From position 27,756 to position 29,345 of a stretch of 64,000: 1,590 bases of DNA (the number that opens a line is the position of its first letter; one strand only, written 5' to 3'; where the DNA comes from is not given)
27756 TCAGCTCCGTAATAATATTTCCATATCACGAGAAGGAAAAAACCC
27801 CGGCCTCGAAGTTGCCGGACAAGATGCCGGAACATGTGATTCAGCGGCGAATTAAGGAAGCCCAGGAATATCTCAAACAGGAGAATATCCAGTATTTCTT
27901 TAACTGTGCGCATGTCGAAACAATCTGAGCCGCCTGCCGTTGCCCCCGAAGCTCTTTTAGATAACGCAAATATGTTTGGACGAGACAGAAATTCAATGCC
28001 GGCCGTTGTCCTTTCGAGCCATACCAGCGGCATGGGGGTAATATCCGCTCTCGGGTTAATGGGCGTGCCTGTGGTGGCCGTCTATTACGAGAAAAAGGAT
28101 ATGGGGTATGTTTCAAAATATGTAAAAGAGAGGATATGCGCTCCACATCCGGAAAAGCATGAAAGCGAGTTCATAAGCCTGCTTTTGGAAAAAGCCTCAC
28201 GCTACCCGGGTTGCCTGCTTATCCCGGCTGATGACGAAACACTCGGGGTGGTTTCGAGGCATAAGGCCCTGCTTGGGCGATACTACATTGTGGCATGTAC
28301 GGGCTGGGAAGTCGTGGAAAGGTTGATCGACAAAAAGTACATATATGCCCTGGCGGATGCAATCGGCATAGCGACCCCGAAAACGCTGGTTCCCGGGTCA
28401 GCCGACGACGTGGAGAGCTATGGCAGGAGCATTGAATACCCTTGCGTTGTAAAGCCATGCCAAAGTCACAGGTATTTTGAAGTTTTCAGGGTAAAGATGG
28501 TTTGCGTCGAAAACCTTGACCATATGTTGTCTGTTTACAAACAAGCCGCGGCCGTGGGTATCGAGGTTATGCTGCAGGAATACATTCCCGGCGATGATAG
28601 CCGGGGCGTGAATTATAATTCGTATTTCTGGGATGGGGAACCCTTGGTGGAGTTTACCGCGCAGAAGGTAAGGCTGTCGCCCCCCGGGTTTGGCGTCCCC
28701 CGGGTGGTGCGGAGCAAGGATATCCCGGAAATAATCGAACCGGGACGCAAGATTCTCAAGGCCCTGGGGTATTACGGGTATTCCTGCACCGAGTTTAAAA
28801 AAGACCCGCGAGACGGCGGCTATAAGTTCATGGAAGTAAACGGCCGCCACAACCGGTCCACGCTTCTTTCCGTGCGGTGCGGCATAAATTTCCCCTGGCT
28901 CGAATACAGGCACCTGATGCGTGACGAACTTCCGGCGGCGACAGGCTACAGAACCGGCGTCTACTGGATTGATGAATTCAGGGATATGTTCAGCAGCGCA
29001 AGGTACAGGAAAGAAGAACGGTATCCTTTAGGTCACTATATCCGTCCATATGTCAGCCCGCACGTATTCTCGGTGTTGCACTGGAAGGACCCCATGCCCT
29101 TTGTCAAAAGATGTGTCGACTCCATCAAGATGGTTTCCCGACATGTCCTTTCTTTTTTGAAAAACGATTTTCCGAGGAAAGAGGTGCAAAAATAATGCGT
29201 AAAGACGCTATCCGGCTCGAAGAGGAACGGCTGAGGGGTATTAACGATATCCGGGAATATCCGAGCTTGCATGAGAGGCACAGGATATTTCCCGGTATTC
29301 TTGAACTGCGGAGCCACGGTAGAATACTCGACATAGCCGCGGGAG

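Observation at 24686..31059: An unusual tailoring block inside the EPS locus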

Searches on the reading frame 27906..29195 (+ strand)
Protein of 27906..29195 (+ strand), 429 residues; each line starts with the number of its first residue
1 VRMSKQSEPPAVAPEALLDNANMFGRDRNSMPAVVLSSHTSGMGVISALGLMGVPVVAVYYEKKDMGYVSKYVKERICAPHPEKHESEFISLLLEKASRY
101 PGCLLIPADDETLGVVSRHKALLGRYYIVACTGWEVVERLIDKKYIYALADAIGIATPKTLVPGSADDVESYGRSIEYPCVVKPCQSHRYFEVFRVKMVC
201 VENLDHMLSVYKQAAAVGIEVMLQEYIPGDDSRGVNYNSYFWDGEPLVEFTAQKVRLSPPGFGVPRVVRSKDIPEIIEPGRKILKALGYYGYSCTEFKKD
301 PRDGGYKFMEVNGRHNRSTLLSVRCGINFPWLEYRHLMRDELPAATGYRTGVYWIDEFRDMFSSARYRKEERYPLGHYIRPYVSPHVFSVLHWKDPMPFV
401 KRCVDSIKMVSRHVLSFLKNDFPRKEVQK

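Call 5: search_protein_families(library=pfam, proteins=[window:27906-29195:+], max_evalue=0.01)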
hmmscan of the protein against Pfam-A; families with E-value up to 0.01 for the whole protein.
window:27906-29195:+ (429 aa): 2 families
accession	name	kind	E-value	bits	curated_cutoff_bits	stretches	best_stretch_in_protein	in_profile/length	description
PF02786.22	CPSase_L_D2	-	0.00012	22.1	19.8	1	273-321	138-186/211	Carbamoyl-phosphate synthase L chain, ATP binding domain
PF15632.11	ATPgrasp_Ter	-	0.001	19.3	29.1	1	272-340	45-111/131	ATP-grasp in the biosynthetic pathway with Ter operon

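Call 6: search_protein_families(library=ncbifam, proteins=[window:27906-29195:+], max_evalue=0.01)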
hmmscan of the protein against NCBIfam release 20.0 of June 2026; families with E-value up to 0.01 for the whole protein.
window:27906-29195:+ (429 aa): 21 families
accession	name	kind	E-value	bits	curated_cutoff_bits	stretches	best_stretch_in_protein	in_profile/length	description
NF009402.0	PRK12767.1-1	equivalog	5.5e-10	38.6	218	1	81-353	53-314/329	carbamoyl phosphate synthase-like protein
NF009405.0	PRK12767.1-4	equivalog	3.5e-09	36.1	390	1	82-354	51-306/320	carbamoyl phosphate synthase-like protein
NF009406.0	PRK12767.1-5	equivalog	1.5e-08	34.1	271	1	128-353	99-310/327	carbamoyl phosphate synthase-like protein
NF009404.0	PRK12767.1-3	equivalog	9.1e-08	31.4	316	1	82-316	50-285/344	carbamoyl phosphate synthase-like protein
NF005315.0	PRK06849.1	equivalog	1.5e-06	27.5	406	1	53-205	28-174/389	hypothetical protein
TIGR02068.2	cya_phycin_syn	equivalog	4.2e-05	21.7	850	1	137-233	208-300/862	cyanophycin synthetase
NF010623.0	PRK14016.1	subfamily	5.4e-05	21.5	877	1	142-233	214-301/871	cyanophycin synthetase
NF002378.0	PRK01372.1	subfamily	0.00014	20.7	243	1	141-231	99-183/305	D-alanine--D-alanine ligase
TIGR01369.1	CPSaseII_lrg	equivalog_domain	0.00018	19.3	1027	0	129-215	656-737/1052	carbamoyl-phosphate synthase (glutamine-hydrolyzing) large subunit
NF000092.1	D_ala_D_lac_Ao2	exception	0.00034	19.8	700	1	140-216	130-202/348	D-alanine--(R)-lactate ligase VanA-Ao2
NF000374.1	D_ala_D_lac_VanO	exception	0.00035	19.7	750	1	140-215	130-201/346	D-alanine--(R)-lactate ligase VanO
TIGR00768.1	rimK_fam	subfamily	0.0004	19.8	143.4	1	140-230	85-173/276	RimK family alpha-L-glutamate ligase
NF000206.1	D_ala_D_lac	equivalog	0.0004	19.5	550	1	141-209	131-195/342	D-alanine--(R)-lactate ligase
NF000372.1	D_ala_D_lac_VanI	exception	0.00045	19.6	700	1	140-231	130-214/341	D-alanine--(R)-lactate ligase VanI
NF005543.0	PRK07206.1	subfamily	0.00052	18.8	302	1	33-232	5-203/416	hypothetical protein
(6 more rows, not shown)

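Call 34: search_solved_structures(query=window:27912-29195:+, max_evalue=1)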
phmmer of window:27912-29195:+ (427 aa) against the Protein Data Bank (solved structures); distinct sequences matched with E-value up to 1: 4.
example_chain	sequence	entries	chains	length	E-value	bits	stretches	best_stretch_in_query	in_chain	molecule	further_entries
2pn1_A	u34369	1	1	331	3.1e-05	26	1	83-355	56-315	Carbamoylphosphate synthase large subunit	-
8evy_B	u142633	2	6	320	0.00044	22.2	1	149-311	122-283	D-alanine--D-alanine ligase B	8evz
7lgn_A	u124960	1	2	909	0.15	13.9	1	130-233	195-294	Cyanophycin synthase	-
3se7_A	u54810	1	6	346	0.59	11.9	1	137-195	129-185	VanA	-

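Call 50: list_cluster_members(proteins=[P0001, window:27912-29195:+, window:29998-31059:+])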
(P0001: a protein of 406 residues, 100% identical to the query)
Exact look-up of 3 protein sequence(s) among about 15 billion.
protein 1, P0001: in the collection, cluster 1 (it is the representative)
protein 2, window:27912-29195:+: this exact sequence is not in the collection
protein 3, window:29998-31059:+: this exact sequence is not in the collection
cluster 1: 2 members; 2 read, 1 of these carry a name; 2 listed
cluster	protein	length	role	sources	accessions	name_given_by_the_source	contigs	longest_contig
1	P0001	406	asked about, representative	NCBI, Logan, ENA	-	-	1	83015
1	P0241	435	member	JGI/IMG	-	MiaB/RimO family radical SAM methylthiotransferase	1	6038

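Call 53: find_homologous_proteins(query=window:27912-29195:+, max_evalue=0.00001)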
Query window:27912-29195:+ (427 aa): 907 proteins with E <= 0.00001 among 8000 candidates; the best 120 are listed.
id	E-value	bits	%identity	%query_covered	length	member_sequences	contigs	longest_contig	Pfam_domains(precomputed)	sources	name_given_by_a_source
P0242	5.3e-258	874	93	93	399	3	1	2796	-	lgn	-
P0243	1.0e-185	636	68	90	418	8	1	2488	PF15632.12,PF02786.23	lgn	-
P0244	1.8e-184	632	69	89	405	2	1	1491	PF15632.12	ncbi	-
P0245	1.2e-181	622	64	94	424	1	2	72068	-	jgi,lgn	-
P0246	2.7e-180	618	67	90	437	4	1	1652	PF02786.23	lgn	-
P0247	2.5e-179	615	67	90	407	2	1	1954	PF02786.23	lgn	-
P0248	3.7e-179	614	65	91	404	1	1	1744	-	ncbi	-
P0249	3.7e-179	614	66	92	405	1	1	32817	PF15632.12,PF02786.23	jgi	jgi:predicted ATP-grasp superfamily ATP-dependent carboligase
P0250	3.5e-178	611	64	92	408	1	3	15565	PF15632.12,PF02786.23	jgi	jgi:predicted ATP-grasp superfamily ATP-dependent carboligase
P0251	3.1e-177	608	67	89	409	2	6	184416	PF02786.23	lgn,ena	-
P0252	4.1e-177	607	66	89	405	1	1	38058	-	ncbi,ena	-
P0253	1.1e-176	606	65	91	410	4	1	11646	-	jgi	-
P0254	1.2e-176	606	65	91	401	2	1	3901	-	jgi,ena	-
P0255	2.6e-176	605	64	91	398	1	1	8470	PF15632.12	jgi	jgi:D-aspartate ligase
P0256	3.0e-176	604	62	95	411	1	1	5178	-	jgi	-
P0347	4.0e-161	555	61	91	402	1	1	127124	PF02786.23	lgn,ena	-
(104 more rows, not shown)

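Call 59: search_protein_families(library=pfam, proteins=[window:27912-29195:+], max_evalue=10)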
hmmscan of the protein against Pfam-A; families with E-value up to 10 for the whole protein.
window:27912-29195:+ (427 aa): 3 families
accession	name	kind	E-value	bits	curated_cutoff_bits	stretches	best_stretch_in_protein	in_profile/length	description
PF02786.22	CPSase_L_D2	-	0.00012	22.1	19.8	1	271-319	138-186/211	Carbamoyl-phosphate synthase L chain, ATP binding domain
PF15632.11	ATPgrasp_Ter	-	0.001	19.3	29.1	1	270-338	45-111/131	ATP-grasp in the biosynthetic pathway with Ter operon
PF13549.11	ATP-grasp_5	-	0.14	12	27.6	1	141-182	12-53/221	ATP-grasp domain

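Call 60: find_encoding_contigs(protein=P0251, flank=8000, max_places=1)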
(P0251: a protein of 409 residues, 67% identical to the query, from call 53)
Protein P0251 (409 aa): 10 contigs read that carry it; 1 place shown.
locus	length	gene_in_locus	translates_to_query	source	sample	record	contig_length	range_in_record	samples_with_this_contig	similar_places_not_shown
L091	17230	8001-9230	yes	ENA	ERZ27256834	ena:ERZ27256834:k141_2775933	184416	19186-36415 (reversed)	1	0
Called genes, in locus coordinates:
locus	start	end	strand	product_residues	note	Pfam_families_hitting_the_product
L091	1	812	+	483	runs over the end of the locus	PF01943:Polysacc_synt, PF13440:Polysacc_synt_3, PF03023:MurJ (weak), PF01554:MatE (weak)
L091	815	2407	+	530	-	PF13231:PMT_2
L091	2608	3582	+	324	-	PF13579:Glyco_trans_4_4 (weak), PF13439:Glyco_transf_4 (weak), PF13524:Glyco_trans_1_2 (weak), PF13692:Glyco_trans_1_4 (faint)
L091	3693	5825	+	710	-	PF01408:GFO_IDH_MocA, PF03447:NAD_binding_3, PF22725:GFO_IDH_MocA_C3, PF05368:NmrA, PF01073:3Beta_HSD, PF01370:Epimerase, PF02719:Polysacc_synt_2, PF04321:RmlD_sub_bind, +5 more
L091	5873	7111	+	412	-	PF13477:Glyco_trans_4_2 (faint), PF13439:Glyco_transf_4, PF13579:Glyco_trans_4_4, PF00534:Glycos_transf_1, PF13692:Glyco_trans_1_4, PF13524:Glyco_trans_1_2 (weak)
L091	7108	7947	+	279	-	PF01522:Polysacc_deac_1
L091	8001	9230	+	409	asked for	PF02786:CPSase_L_D2 (faint)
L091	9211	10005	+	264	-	PF13489:Methyltransf_23, PF13847:Methyltransf_31 (weak), PF08241:Methyltransf_11, PF08242:Methyltransf_12 (weak), PF13649:Methyltransf_25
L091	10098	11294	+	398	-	PF02786:CPSase_L_D2 (weak), PF15632:ATPgrasp_Ter (weak)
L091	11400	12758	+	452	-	PF05598:DUF772, PF01609:DDE_Tnp_1 (weak), PF13751:DDE_Tnp_1_6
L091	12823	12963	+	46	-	-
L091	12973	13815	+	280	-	PF02666:PS_Dcarbxylase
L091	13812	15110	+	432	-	PF01522:Polysacc_deac_1, PF10096:DUF2334 (weak)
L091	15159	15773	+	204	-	PF25084:LbH_EIF2B (weak), PF25087:GMPPB_C (faint), PF00132:Hexapep (weak), PF14602:Hexapep_2 (weak), PF00132:Hexapep (weak)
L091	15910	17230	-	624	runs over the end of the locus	PF25275:Golvesin_C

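Call 61: find_encoding_contigs(protein=P0347, flank=8000, max_places=1)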
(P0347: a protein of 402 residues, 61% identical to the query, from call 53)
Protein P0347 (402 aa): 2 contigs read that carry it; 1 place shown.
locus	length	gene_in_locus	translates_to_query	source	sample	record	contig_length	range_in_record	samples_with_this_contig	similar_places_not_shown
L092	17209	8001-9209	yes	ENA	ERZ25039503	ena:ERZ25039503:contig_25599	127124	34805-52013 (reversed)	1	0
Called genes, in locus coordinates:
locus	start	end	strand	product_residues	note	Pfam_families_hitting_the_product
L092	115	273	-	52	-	-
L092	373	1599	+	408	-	PF02397:Bac_transf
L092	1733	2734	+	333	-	PF01408:GFO_IDH_MocA, PF02894:GFO_IDH_MocA_C (weak), PF22725:GFO_IDH_MocA_C3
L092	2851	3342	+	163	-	PF25084:LbH_EIF2B (weak), PF25087:GMPPB_C (weak), PF00132:Hexapep, PF14602:Hexapep_2 (weak)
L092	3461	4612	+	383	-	PF01370:Epimerase, PF16363:GDP_Man_Dehyd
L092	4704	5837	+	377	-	PF00155:Aminotran_1_2 (weak), PF01041:DegT_DnrJ_EryC1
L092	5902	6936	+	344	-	PF02388:FemAB (faint), PF13480:Acetyltransf_6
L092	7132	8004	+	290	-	PF01209:Ubie_methyltran, PF05401:NodS (weak), PF13489:Methyltransf_23, PF08241:Methyltransf_11, PF08242:Methyltransf_12, PF13649:Methyltransf_25, PF13847:Methyltransf_31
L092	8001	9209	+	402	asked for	PF02786:CPSase_L_D2 (faint)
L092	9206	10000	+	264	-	PF13489:Methyltransf_23, PF13847:Methyltransf_31, PF08241:Methyltransf_11, PF08242:Methyltransf_12 (weak), PF13649:Methyltransf_25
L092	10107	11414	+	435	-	PF01522:Polysacc_deac_1, PF10096:DUF2334 (faint)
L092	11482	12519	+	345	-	PF04007:DUF354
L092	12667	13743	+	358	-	PF02350:Epimerase_2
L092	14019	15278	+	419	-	PF01943:Polysacc_synt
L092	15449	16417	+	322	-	PF13524:Glyco_trans_1_2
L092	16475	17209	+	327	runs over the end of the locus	PF01370:Epimerase, PF16363:GDP_Man_Dehyd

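Call 67: search_protein_families(library=ncbifam, proteins=[L092:10107-11414:+], max_evalue=0.000001)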
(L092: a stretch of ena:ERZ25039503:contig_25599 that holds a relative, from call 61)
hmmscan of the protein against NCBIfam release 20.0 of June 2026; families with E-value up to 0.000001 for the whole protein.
L092:10107-11414:+ (435 aa): 4 families
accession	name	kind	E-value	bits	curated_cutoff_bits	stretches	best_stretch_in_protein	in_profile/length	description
TIGR03006.1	pepcterm_polyde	equivalog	3.4e-10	39.5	276.2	1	40-142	37-143/272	XrtA system polysaccharide deacetylase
TIGR02764.1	spore_ybaN_pdaB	equivalog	2.1e-09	37.4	237.4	1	33-150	15-128/191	polysaccharide deacetylase family sporulation protein PdaB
TIGR03212.1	uraD_N-term-dom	equivalog_domain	5.6e-09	35.5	424.6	0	47-108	87-148/297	allantoinase PuuE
TIGR04243.1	nodulat_NodB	equivalog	8.6e-07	28.6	240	0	43-139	21-119/197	chitooligosaccharide deacetylase NodB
